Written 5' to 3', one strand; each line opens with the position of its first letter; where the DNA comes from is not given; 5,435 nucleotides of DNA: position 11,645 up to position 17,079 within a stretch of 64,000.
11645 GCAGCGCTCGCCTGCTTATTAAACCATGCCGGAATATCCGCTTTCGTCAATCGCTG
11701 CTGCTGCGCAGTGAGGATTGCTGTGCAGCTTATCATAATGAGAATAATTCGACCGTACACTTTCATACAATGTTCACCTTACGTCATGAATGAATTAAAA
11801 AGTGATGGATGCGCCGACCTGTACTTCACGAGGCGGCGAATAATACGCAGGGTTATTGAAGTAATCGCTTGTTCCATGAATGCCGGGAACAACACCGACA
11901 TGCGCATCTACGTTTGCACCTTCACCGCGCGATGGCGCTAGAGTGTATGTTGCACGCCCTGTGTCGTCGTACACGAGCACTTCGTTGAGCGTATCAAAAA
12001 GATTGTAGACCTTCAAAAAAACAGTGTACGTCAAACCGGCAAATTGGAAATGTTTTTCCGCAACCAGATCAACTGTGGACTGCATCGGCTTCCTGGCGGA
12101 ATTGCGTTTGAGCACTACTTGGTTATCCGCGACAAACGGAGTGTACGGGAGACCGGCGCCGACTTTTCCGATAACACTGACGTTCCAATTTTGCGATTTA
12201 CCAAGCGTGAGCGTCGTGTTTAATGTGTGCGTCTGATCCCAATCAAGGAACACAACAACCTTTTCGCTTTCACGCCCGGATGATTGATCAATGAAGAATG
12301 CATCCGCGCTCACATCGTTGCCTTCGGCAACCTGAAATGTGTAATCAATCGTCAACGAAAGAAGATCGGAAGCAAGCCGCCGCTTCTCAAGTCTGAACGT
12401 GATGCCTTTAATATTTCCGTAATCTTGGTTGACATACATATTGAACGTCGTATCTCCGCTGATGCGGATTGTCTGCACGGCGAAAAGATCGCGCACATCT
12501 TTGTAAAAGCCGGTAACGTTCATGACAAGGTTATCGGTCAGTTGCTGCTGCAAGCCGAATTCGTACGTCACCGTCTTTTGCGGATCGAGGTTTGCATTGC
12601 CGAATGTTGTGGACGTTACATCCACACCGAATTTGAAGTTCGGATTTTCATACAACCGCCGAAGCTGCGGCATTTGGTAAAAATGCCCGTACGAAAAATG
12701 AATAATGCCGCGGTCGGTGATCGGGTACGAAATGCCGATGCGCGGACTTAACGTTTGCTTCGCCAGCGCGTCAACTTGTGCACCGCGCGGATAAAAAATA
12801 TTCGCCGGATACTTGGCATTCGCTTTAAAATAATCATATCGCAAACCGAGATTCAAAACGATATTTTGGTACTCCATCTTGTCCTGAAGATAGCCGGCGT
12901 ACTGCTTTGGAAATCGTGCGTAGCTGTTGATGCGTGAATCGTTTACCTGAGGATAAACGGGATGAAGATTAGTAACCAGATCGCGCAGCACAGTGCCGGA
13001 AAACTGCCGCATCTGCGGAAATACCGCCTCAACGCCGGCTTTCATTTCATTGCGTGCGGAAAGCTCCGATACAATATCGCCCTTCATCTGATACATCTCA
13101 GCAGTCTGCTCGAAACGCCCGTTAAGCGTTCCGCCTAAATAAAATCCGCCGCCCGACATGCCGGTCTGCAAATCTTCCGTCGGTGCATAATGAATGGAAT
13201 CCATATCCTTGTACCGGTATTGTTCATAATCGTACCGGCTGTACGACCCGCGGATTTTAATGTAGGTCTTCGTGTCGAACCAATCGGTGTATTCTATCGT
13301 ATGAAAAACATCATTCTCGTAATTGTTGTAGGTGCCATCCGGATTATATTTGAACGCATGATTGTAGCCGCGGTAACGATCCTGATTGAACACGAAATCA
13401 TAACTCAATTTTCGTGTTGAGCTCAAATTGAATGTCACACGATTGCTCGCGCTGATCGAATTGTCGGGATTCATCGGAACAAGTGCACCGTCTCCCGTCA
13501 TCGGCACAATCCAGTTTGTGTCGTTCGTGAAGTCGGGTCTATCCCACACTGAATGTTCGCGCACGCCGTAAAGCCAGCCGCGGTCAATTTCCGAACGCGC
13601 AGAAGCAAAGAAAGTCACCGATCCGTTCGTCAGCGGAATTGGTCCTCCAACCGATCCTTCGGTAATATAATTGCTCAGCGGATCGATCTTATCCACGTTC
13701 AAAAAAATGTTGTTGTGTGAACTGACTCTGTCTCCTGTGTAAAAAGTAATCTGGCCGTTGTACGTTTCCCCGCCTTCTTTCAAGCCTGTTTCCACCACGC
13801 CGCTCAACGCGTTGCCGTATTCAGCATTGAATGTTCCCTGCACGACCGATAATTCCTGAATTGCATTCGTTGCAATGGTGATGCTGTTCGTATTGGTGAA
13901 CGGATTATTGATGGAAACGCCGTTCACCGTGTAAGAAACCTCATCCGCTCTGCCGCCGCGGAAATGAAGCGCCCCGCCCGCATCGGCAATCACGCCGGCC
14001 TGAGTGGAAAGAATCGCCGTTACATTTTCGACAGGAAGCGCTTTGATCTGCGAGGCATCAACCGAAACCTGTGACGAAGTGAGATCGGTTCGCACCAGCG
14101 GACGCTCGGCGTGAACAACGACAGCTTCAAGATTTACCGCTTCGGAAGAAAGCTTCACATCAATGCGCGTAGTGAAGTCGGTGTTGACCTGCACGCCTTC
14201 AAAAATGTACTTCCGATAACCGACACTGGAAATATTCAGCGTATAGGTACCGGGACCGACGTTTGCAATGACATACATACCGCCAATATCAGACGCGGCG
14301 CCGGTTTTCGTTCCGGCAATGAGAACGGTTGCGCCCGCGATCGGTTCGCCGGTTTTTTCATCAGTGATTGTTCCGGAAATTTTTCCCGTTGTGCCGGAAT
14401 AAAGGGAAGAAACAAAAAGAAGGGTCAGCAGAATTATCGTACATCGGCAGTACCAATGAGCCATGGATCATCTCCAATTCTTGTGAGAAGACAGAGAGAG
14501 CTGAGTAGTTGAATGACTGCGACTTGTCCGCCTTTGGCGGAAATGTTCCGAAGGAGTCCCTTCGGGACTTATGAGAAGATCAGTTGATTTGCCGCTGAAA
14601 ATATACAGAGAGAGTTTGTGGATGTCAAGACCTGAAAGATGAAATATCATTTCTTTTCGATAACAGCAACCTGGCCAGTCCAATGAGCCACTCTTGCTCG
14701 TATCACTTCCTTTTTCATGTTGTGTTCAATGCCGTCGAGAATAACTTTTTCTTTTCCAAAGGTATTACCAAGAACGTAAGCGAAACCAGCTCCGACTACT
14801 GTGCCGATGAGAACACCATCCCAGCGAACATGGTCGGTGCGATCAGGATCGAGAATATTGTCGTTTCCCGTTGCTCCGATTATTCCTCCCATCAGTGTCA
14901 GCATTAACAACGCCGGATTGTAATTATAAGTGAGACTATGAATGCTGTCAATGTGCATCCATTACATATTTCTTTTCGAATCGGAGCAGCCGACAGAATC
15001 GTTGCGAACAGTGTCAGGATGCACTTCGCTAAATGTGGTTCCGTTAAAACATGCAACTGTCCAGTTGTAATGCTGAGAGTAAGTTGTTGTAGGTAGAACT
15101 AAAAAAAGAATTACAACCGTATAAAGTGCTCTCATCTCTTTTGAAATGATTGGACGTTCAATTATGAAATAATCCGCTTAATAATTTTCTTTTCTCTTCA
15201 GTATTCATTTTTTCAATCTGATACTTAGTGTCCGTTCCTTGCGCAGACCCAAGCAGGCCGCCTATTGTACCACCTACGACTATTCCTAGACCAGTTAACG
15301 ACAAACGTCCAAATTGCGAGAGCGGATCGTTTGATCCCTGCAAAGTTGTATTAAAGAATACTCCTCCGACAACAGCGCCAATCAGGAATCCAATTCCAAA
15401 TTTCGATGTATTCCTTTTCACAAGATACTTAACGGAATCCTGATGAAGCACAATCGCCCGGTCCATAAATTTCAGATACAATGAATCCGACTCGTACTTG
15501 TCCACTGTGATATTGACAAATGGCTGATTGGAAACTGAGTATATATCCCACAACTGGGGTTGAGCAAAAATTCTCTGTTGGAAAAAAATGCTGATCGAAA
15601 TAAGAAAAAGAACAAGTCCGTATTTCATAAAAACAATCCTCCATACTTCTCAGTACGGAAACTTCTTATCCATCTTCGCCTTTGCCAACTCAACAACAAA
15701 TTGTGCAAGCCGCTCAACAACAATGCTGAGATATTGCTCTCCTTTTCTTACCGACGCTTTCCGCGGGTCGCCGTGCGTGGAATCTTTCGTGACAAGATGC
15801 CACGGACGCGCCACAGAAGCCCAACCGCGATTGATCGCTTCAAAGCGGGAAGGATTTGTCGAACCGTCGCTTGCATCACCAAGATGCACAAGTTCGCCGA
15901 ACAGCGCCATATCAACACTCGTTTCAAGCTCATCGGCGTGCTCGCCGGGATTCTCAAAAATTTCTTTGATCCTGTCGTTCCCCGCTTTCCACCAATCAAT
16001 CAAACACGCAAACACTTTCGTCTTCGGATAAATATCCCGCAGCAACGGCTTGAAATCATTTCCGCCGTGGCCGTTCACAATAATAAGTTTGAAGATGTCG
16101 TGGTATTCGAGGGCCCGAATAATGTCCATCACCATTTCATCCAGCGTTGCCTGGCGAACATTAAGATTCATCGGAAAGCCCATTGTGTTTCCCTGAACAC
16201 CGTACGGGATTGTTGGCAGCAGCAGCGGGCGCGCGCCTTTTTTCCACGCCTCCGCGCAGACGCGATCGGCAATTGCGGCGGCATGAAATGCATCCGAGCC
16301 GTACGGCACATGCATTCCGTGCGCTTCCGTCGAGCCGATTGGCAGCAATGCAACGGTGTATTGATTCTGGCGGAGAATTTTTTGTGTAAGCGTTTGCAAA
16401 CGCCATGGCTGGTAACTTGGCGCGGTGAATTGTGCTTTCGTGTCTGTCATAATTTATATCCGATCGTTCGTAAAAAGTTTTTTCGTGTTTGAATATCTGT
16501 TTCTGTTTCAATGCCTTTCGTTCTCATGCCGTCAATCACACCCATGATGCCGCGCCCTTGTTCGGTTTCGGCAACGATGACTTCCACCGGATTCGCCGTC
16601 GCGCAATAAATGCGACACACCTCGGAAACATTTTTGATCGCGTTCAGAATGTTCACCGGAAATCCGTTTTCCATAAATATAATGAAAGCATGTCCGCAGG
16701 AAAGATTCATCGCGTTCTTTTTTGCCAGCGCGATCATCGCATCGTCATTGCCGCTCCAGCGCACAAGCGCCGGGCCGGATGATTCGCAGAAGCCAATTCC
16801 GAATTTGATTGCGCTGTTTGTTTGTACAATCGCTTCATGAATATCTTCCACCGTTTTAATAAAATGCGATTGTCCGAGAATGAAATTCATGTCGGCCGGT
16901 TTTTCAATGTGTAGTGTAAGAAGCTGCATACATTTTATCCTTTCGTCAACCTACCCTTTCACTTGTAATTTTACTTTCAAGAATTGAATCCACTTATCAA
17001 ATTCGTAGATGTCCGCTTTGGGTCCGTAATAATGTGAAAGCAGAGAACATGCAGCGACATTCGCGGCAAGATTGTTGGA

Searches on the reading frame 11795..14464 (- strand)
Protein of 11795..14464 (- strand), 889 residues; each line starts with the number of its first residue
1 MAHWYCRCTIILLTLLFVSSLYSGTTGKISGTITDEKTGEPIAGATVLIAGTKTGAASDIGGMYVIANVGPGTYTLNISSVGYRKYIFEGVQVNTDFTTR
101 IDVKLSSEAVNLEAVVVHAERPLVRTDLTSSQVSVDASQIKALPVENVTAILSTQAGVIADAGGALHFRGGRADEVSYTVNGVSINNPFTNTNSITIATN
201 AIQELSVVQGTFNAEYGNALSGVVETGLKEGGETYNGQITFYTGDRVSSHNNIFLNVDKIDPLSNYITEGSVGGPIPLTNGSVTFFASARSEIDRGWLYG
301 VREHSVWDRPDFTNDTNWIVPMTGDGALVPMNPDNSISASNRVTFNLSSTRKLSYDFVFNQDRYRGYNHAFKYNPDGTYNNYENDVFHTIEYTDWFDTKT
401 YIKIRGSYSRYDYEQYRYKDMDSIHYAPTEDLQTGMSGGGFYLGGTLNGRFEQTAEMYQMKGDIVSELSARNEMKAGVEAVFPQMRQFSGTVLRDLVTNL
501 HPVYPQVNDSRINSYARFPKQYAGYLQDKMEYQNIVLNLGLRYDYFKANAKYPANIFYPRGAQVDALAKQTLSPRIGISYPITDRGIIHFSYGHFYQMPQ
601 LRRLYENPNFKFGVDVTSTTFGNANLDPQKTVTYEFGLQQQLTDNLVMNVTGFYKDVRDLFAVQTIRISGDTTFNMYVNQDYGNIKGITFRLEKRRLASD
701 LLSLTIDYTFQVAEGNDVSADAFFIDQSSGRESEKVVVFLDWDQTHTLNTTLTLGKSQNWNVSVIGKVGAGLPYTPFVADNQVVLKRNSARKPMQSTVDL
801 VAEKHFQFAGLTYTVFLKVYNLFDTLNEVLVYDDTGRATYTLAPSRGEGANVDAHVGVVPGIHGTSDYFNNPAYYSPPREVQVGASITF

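Call 27: search_protein_families(library=pfam, proteins=[window:11795-14464:-], max_evalue=0.0001)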
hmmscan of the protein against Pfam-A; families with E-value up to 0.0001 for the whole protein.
window:11795-14464:- (889 aa): 5 families
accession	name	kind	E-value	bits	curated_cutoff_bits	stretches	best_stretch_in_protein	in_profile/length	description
PF00593.30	TonB_dep_Rec_b-barrel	-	1e-29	105.1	27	1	349-822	24-436/436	TonB dependent receptor-like, beta-barrel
PF13715.12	CarbopepD_reg_2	-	4.3e-21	75.2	32.2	1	29-117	1-88/88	CarboxypepD_reg-like domain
PF13620.12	CarboxypepD_reg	-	5.6e-17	62.3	32.3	1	29-106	2-82/82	Carboxypeptidase regulatory-like domain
PF07715.20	Plug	-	2.2e-10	41.4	23.9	1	127-223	4-107/107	TonB-dependent Receptor Plug Domain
PF25183.1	OMP_b-brl_4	-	2.1e-07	30.2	30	1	332-636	150-502/838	Outer membrane beta barrel domain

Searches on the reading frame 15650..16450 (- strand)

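Call 28: search_protein_families(library=pfam, proteins=[window:15650-16450:-], max_evalue=0.0001)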
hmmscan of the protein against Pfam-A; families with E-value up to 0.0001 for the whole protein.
window:15650-16450:- (266 aa): 1 family
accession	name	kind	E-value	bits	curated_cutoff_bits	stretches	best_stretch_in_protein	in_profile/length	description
PF02633.19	Creatininase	-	3.6e-52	177.6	31.3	1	28-252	10-238/238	Creatinine amidohydrolase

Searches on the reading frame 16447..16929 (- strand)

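Call 28: search_protein_families(library=pfam, proteins=[window:16447-16929:-], max_evalue=0.0001)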
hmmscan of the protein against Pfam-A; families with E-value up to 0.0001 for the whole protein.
window:16447-16929:- (160 aa): 1 family
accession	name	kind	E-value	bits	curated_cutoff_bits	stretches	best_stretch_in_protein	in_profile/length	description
PF04008.19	Adenosine_kin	-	1.8e-74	249.1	25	1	7-159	2-154/154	Adenosine specific kinase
